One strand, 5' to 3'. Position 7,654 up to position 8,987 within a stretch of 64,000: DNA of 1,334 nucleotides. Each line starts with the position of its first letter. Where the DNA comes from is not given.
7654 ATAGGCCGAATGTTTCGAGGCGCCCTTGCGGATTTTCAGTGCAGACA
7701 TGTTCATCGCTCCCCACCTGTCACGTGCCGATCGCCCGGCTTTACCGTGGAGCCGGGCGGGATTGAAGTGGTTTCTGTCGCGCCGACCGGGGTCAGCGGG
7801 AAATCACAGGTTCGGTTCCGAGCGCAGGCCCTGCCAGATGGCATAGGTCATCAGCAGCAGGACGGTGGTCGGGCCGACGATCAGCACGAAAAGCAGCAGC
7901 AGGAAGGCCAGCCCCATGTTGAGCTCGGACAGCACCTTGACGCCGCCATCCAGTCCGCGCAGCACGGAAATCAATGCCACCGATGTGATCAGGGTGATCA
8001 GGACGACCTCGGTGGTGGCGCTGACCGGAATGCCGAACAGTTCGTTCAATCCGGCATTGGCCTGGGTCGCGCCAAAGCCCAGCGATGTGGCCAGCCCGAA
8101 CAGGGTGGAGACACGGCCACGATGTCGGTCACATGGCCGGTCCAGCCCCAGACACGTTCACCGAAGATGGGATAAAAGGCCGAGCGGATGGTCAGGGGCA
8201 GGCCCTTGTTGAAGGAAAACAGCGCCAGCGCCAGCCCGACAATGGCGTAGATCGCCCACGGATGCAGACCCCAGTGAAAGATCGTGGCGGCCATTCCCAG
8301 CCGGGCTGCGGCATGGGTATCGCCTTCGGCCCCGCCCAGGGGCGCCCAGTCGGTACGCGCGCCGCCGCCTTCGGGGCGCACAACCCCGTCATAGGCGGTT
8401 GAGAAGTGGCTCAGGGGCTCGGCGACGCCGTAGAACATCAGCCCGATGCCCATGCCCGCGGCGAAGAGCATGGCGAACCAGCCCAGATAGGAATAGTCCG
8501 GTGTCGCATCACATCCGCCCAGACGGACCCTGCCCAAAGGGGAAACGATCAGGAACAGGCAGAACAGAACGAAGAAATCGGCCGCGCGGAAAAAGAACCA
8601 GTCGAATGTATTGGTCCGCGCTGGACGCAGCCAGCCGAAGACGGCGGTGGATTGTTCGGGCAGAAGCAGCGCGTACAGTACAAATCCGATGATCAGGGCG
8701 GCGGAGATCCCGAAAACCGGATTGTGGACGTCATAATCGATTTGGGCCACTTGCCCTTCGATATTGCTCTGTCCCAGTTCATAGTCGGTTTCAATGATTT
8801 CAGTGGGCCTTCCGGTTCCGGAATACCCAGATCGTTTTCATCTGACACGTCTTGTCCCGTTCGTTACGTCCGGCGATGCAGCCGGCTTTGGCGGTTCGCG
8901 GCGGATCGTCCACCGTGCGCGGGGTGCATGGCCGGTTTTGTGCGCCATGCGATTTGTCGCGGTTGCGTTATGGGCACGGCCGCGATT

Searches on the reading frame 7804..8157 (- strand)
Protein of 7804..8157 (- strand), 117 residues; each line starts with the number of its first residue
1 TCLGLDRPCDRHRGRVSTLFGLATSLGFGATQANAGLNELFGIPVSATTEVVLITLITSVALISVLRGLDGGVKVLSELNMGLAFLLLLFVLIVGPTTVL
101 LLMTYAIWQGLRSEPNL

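Call 49: search_protein_families(library=pfam, proteins=[window:7804-8157:-], max_evalue=0.001)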
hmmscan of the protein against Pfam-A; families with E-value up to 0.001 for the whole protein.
window:7804-8157:- (117 aa): 1 family
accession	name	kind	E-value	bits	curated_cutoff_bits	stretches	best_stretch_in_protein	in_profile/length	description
PF02028.23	BCCT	-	6.4e-27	94.6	27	1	16-103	185-272/485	BCCT, betaine/carnitine/choline family transporter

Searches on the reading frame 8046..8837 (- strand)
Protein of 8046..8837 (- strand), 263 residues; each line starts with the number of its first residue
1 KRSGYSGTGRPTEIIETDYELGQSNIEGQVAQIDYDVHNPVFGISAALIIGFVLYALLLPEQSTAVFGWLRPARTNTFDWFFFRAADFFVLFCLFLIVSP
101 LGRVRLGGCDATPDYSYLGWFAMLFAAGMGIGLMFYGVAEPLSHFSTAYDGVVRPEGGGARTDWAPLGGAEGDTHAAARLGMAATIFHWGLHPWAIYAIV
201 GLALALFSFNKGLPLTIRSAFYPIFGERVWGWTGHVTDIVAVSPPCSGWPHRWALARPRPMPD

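Call 49: search_protein_families(library=pfam, proteins=[window:8046-8837:-], max_evalue=0.001)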
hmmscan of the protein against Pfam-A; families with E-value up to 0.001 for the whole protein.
window:8046-8837:- (263 aa): 1 family
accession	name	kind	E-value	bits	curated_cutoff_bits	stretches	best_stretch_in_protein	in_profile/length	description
PF02028.23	BCCT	-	9.1e-65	219.4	27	1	41-243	1-185/485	BCCT, betaine/carnitine/choline family transporter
